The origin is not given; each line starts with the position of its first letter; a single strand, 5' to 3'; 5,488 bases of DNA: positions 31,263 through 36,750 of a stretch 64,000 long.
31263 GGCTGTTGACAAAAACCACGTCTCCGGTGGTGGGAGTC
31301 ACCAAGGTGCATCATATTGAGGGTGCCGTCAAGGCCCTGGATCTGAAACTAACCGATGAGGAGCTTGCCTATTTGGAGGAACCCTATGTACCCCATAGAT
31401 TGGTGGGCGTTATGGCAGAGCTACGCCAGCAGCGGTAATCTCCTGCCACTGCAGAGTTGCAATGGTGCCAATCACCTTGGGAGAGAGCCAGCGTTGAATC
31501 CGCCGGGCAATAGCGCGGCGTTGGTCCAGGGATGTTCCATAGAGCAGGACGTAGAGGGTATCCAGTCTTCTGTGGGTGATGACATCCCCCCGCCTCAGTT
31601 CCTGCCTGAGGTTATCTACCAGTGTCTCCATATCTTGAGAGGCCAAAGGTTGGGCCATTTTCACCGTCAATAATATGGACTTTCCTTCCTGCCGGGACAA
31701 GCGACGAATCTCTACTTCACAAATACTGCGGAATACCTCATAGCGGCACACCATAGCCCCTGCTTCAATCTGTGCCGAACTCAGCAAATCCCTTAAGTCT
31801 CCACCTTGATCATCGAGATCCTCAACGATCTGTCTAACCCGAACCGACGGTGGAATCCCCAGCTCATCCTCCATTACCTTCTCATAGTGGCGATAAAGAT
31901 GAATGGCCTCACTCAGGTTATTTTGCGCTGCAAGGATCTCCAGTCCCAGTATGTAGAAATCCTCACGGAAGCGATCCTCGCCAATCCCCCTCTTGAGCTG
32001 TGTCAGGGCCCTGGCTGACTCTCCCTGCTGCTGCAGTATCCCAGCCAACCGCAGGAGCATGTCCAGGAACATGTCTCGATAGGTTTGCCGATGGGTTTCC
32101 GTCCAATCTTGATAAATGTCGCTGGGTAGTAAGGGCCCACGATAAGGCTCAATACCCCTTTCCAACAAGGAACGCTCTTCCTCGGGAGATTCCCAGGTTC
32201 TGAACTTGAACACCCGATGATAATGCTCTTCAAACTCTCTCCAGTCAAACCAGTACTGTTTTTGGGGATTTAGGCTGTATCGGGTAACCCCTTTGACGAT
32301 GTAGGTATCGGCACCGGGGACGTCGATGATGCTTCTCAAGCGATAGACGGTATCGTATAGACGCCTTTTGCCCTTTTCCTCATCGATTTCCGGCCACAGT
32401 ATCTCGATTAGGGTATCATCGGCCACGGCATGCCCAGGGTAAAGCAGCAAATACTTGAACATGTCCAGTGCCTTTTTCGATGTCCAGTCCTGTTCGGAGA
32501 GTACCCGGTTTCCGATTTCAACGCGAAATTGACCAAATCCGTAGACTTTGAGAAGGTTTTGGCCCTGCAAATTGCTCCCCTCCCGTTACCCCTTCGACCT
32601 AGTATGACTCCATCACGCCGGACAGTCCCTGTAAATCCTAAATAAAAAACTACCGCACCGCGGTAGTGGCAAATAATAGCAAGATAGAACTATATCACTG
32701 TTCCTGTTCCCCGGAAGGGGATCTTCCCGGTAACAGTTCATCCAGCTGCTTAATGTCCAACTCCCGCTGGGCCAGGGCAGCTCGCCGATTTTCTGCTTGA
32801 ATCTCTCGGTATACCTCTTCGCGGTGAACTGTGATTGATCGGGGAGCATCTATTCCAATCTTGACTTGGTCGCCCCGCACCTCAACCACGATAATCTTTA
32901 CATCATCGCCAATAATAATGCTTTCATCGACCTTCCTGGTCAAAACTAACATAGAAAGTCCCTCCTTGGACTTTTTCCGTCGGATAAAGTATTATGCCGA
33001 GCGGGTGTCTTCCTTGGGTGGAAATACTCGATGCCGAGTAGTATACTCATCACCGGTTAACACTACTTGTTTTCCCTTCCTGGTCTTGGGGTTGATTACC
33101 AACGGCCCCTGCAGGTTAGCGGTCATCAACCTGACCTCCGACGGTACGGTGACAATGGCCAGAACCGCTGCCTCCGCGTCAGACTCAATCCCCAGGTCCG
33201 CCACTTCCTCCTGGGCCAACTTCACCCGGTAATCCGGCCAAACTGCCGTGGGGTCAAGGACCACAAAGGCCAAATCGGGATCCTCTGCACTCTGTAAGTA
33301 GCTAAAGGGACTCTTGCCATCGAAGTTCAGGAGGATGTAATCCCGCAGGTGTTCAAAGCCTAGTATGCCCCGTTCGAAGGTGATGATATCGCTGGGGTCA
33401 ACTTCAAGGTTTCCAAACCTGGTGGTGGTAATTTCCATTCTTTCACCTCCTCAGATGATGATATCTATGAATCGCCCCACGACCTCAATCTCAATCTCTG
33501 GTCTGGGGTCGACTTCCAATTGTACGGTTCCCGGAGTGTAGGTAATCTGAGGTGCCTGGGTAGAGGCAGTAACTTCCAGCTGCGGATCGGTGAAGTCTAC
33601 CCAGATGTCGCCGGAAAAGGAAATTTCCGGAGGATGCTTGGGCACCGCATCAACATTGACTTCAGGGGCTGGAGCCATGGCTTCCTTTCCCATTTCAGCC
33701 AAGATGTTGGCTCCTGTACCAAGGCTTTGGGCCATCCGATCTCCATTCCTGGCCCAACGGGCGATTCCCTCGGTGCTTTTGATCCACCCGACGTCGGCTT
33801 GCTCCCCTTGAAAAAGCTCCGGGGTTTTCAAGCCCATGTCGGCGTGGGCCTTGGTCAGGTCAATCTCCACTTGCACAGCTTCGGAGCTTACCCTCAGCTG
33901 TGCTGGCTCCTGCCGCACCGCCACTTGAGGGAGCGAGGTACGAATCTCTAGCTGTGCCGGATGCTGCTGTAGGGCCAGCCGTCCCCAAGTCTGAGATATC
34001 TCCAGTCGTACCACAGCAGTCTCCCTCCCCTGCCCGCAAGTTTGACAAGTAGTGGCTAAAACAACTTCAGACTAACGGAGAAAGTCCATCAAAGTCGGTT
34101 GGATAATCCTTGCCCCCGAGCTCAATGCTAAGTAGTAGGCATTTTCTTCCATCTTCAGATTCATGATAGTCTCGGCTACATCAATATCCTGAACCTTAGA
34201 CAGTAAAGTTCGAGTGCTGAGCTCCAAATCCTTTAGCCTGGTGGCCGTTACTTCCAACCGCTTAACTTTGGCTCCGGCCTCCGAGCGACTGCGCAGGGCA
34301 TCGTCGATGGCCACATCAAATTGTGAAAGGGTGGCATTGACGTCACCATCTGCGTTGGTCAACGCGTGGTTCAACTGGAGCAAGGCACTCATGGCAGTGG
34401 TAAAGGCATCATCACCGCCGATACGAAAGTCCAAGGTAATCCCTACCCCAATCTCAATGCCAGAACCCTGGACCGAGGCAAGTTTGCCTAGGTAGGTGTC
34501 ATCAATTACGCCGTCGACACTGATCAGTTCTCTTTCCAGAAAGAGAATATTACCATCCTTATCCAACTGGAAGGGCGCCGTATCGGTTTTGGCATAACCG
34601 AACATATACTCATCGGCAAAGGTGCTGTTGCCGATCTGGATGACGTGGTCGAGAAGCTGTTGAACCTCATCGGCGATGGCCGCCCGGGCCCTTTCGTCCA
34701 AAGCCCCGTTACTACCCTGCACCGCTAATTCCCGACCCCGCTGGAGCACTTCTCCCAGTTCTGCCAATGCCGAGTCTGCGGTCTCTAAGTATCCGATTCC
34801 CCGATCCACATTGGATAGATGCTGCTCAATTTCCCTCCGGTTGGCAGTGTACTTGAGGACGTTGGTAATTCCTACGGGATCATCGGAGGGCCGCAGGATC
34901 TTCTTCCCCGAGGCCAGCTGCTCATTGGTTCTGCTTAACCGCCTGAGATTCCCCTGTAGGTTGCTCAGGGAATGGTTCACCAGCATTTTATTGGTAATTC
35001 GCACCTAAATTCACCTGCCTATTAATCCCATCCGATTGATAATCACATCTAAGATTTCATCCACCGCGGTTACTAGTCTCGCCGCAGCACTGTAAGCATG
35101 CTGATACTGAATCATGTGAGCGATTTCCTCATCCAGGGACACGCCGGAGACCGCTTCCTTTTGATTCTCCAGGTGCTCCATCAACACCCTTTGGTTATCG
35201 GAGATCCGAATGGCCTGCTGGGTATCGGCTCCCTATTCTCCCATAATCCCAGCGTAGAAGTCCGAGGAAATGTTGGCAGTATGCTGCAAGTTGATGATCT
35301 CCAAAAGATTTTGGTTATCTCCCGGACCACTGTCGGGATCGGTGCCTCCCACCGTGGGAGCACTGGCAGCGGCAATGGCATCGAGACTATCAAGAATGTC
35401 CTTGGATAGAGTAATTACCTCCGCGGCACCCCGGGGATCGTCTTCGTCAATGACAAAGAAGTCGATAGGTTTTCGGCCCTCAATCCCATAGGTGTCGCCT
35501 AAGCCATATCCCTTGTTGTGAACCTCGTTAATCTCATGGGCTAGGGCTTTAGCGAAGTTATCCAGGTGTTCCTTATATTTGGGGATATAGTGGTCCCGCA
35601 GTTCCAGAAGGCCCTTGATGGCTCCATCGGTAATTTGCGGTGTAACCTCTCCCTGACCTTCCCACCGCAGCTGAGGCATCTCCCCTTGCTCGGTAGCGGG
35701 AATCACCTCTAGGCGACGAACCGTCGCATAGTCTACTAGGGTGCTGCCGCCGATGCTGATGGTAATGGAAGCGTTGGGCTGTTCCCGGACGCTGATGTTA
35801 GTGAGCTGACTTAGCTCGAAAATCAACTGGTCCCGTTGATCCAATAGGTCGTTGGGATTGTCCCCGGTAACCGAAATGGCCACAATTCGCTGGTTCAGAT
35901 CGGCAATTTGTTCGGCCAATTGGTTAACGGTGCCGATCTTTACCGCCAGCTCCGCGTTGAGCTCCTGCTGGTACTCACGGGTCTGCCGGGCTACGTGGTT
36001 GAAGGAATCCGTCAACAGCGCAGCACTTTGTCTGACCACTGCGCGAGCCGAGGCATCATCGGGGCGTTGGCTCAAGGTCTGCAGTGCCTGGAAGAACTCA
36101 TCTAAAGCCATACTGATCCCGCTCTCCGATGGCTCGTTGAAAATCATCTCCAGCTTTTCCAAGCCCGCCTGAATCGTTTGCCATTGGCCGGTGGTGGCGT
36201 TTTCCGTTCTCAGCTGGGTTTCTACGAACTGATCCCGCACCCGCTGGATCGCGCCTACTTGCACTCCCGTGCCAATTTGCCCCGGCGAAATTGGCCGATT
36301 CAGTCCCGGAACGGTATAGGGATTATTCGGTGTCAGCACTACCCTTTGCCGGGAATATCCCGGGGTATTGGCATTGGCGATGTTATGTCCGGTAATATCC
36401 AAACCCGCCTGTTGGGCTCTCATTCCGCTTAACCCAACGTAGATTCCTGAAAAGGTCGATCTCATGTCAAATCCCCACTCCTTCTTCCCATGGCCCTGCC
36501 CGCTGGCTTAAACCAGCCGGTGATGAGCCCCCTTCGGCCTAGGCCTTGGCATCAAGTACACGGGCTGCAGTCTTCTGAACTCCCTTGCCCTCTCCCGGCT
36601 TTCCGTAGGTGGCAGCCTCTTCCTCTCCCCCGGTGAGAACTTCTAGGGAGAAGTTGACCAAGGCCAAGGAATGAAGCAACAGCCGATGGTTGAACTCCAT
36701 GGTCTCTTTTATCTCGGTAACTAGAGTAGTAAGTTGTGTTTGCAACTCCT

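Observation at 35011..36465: flgK contains an in-frame TAG followed by 73 perfectly conserved C-terminal codons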

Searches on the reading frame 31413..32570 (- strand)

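Call 39: search_protein_families(library=pfam, proteins=[window:31413-32570:-], max_evalue=0.001)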
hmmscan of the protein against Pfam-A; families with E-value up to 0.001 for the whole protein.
window:31413-32570:- (386 aa): 2 families
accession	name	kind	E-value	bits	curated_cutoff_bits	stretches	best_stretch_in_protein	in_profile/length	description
PF03704.23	BTAD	-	8.1e-18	65.6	22.1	1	109-248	2-141/146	Bacterial transcriptional activator domain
PF00486.34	Trans_reg_C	-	4.2e-05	24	26.2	1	31-91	7-67/77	Transcriptional regulatory protein, C terminal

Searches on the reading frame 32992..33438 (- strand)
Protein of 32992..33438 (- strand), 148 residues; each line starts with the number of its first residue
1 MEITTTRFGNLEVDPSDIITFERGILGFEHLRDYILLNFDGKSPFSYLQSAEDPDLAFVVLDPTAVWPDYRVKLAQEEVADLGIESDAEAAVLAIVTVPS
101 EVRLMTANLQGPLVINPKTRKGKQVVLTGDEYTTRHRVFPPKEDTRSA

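Call 28: find_encoding_contigs(protein=window:32992-33438:-, flank=5000, max_places=10)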
Protein window:32992-33438:- (148 aa): 5 contigs read that carry it; 5 places shown.
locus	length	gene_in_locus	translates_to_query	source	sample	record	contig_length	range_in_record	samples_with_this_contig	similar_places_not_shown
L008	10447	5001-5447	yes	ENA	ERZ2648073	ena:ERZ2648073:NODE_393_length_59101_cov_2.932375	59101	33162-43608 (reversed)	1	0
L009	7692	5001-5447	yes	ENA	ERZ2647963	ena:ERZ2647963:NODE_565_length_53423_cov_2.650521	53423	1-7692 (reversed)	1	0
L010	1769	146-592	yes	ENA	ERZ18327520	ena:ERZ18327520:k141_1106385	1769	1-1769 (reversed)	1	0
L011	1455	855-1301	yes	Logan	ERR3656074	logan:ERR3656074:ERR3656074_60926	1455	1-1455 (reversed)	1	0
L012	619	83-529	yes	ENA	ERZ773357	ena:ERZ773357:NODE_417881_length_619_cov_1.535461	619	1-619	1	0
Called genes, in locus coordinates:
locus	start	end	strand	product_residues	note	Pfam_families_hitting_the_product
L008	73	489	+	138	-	PF00156:Pribosyltran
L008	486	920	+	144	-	-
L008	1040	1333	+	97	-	PF04316:FlgM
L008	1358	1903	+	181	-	PF05130:FlgN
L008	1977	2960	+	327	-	PF00460:Flg_bb_rod, PF22638:FlgK_D1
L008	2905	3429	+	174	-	PF06429:Flg_bbr_C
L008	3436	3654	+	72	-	PF00669:Flagellin_N (weak)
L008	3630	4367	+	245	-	PF00669:Flagellin_N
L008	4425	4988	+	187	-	PF20074:DUF6470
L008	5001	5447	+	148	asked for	PF02623:FliW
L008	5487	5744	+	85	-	PF02599:CsrA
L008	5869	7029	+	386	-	PF03704:BTAD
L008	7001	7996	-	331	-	PF00248:Aldo_ket_red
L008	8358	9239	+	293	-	-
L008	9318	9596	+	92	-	-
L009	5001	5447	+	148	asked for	PF02623:FliW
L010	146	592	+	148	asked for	PF02623:FliW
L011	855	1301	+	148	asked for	PF02623:FliW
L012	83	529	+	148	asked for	PF02623:FliW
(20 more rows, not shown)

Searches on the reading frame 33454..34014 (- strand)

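Call 39: search_protein_families(library=pfam, proteins=[window:33454-34014:-], max_evalue=0.001)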
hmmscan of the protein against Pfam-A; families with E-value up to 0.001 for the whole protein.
window:33454-34014:- (187 aa): 1 family
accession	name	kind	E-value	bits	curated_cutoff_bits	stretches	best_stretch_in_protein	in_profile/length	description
PF20074.4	DUF6470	-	2.2e-34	119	28.9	1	4-178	1-178/178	Family of unknown function (DUF6470)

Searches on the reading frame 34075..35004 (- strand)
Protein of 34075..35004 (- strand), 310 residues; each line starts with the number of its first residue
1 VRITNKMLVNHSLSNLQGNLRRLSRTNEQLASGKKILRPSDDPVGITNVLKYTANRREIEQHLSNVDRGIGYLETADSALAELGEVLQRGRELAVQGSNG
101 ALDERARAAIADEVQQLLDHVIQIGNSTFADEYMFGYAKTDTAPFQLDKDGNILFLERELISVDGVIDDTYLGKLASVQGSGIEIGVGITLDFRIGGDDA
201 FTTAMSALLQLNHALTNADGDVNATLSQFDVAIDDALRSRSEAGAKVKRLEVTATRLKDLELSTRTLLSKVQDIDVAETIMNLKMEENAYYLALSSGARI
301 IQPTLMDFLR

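Call 39: search_protein_families(library=pfam, proteins=[window:34075-35004:-], max_evalue=0.001)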
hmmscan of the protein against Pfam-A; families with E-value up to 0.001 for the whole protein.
window:34075-35004:- (310 aa): 2 families
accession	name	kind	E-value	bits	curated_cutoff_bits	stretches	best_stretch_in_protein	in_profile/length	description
PF00669.25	Flagellin_N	-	4.2e-22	79.2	26.6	1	4-135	2-134/139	Bacterial flagellin N-terminal helical region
PF00700.27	Flagellin_C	-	0.00037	21.2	23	1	229-285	4-60/86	Bacterial flagellin C-terminal helical region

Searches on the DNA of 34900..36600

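Call 50: search_rna_families(source=window, start=34900, end=36600, threshold=evalue, max_evalue=1)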
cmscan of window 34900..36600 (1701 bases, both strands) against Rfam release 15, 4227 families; matches with E-value up to 1: 1.
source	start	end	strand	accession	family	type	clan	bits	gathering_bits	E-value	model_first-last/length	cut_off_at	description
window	36076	36146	+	RF01977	HOTAIRM1_3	Gene; lncRNA;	-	16.9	37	0.33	1-59/59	no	HOX antisense intergenic RNA myeloid 1 conserved region 3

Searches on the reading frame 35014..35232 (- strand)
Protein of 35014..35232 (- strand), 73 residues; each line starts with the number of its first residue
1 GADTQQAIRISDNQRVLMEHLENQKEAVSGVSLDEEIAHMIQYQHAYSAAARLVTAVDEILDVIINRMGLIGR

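Call 39: search_protein_families(library=pfam, proteins=[window:35014-35232:-], max_evalue=0.001)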
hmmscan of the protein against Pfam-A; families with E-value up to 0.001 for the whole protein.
window:35014-35232:- (73 aa): 1 family
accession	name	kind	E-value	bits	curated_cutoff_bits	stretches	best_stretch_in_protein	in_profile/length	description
PF06429.18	Flg_bbr_C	-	3.1e-12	46.2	23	1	28-66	7-45/46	Flagellar basal body rod FlgEFG protein C-terminal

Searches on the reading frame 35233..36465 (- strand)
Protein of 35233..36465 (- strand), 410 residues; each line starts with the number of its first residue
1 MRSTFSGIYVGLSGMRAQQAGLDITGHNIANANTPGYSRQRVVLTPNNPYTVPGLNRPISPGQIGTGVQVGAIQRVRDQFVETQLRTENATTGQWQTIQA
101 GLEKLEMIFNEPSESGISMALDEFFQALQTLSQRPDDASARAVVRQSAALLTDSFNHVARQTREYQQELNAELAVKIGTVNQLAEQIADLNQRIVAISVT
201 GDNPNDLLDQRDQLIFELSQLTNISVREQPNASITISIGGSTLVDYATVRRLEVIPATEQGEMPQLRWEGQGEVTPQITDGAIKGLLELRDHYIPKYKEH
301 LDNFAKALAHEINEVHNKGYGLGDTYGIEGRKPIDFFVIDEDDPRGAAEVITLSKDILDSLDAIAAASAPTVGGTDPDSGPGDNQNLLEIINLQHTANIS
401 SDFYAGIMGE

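Call 8: find_encoding_contigs(protein=window:35233-36465:-, flank=3000, max_places=10)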
Protein window:35233-36465:- (410 aa): no gene with exactly this product is on record in the collection.

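Call 9: list_cluster_members(proteins=[window:35236-36465:-, window:34075-35004:-, window:35014-35187:-])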
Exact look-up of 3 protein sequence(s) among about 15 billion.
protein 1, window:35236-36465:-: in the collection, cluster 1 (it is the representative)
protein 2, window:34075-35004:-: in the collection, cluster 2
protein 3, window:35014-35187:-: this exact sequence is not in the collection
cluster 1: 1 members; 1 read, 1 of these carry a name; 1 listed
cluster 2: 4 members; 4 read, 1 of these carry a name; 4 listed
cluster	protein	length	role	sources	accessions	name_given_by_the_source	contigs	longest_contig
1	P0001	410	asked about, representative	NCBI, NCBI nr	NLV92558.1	MAG: flagellar hook-associated protein FlgK [Firmicutes bacterium] | flagellar hook-associated protein FlgK [Bacillota bacterium]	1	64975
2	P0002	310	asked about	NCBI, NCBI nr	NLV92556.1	MAG: flagellar hook-associated protein FlgL [Firmicutes bacterium] | flagellar hook-associated protein FlgL [Bacillota bacterium]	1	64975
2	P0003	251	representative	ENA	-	-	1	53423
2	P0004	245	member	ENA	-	-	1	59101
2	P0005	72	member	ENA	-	-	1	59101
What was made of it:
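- Identity of the window: it is an NCBI MAG contig, 64,975 bp, with FlgK NLV92558.1 at 410 aa (call 9). The source is a MAG (call 9).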

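Call 13: find_encoding_contigs(protein=P0004, flank=6000, max_places=6)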
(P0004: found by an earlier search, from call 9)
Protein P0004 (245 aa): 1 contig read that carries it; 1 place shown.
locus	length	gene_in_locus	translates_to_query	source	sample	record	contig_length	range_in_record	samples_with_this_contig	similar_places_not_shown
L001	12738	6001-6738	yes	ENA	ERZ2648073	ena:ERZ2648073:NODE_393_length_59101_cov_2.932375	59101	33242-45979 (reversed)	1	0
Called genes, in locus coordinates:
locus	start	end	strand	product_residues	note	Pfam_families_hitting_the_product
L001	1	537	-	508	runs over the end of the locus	PF00370:FGGY_N, PF02782:FGGY_C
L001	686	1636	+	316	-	PF00294:PfkB, PF08543:Phos_pyr_kin (weak)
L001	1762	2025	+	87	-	-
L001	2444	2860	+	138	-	PF00156:Pribosyltran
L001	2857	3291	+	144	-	-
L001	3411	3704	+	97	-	PF04316:FlgM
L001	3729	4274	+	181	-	PF05130:FlgN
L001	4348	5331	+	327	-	PF00460:Flg_bb_rod, PF22638:FlgK_D1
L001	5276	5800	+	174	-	PF06429:Flg_bbr_C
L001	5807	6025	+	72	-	PF00669:Flagellin_N (weak)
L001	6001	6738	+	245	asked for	PF00669:Flagellin_N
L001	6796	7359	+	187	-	PF20074:DUF6470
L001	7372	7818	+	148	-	PF02623:FliW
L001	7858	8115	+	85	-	PF02599:CsrA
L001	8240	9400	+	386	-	PF03704:BTAD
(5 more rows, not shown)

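Call 17: find_encoding_contigs(protein=P0003, flank=6000, max_places=6)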
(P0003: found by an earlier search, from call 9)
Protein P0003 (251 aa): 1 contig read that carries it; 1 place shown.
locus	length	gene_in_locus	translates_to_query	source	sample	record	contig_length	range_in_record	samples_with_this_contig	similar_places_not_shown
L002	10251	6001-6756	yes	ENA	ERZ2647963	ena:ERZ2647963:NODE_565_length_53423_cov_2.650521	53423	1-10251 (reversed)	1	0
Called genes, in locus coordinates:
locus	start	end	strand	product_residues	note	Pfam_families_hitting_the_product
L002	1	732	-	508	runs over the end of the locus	PF00370:FGGY_N, PF02782:FGGY_C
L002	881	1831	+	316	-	PF00294:PfkB, PF08543:Phos_pyr_kin (weak)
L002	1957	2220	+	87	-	-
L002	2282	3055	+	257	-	PF18912:DZR_2, PF00156:Pribosyltran (weak)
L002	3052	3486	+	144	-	-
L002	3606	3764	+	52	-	-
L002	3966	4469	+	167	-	PF05130:FlgN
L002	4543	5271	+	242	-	PF00460:Flg_bb_rod, PF22638:FlgK_D1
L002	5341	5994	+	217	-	PF22638:FlgK_D1, PF06429:Flg_bbr_C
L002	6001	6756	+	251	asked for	PF00669:Flagellin_N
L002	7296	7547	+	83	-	PF20074:DUF6470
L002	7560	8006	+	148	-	PF02623:FliW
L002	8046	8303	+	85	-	PF02599:CsrA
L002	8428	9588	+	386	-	PF03704:BTAD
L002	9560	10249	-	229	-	?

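Call 46: find_related_loci(query=P0001, collection=genome_contigs, flank=3000)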
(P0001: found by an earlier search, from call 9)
Query P0001 (410 aa) in genome_contigs; peptide patterns used: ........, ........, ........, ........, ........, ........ (x = any residue, [..] = any of these).
600 stretches matched a pattern (row limit reached: there are more); 555 encode a relative of the query (tblastn E <= 1e-3); the best 80 are kept; 80 distinct loci.
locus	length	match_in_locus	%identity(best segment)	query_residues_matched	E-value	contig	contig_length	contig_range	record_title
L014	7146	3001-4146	49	1-384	2e-111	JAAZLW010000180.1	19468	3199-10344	MAG: Bacillota bacterium isolate AS23ysBPME_266 140078_AS23, whole genome shotgun sequence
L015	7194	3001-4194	47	1-401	6e-108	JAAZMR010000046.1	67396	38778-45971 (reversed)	MAG: Bacillota bacterium isolate AS23ysBPME_95 40676_AS23, whole genome shotgun sequence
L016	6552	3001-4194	47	1-399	7e-106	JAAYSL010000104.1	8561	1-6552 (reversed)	MAG: Bacillota bacterium isolate AS23ysBPME_338 66207_AS23, whole genome shotgun sequence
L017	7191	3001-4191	42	1-410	5e-98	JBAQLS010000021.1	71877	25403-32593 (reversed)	MAG: Carboxydocellales bacterium isolate MFD12068_ilm_asm_bin15 k127_51564, whole genome shotgun sequence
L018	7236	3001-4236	40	1-410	4e-94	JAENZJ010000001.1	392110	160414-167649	MAG: Thermincola ferriacetica isolate BM5_bin.4 BM5_bin4_NODE_5_length_392110_cov_8.596654, whole genome shotgun sequenc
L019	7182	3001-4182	39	3-410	2e-90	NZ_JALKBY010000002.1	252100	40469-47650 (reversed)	Natroniella sulfidigena strain AHT3 Nsulf_2, whole genome shotgun sequence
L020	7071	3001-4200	38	1-410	4e-90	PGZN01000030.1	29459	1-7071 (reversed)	MAG: Firmicutes bacterium HGW-Firmicutes-8 bjp_ig2158_scaffold_568, whole genome shotgun sequence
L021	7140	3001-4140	40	1-397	2e-87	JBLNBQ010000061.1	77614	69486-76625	MAG: Chitinophagales bacterium isolate MAG147 PRJNA950955_bin9_renamed_60, whole genome shotgun sequence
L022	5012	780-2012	37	1-402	5e-84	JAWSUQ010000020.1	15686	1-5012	MAG: Bacillota bacterium isolate B4G8CH4-15 NODE_20_length_15686_cov_3.092062, whole genome shotgun sequence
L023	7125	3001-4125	41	1-373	7e-83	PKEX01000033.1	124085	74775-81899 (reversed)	MAG: Clostridia bacterium isolate RSA5 c_000000000035, whole genome shotgun sequence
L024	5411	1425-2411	41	1-337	3e-82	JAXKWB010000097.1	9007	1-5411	MAG: Halanaerobiales bacterium isolate DSCult_MAG_3 c_000000000081, whole genome shotgun sequence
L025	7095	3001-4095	39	1-368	6e-82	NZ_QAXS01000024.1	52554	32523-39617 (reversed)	Halanaerobium saccharolyticum strain WC1 Ga0213556_124, whole genome shotgun sequence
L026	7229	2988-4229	38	3-400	2e-80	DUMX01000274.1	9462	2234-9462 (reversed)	MAG TPA_asm: Gelria sp. isolate AS05jafATM_10 63273_AS05, whole genome shotgun sequence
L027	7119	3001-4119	38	1-394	4e-80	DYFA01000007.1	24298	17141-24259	MAG TPA_asm: Aneurinibacillus sp. isolate Tomsk_67_16 Tomsk_k141_4742, whole genome shotgun sequence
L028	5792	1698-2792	38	5-368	7e-80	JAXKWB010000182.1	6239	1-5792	MAG: Halanaerobiales bacterium isolate DSCult_MAG_3 c_000000000147, whole genome shotgun sequence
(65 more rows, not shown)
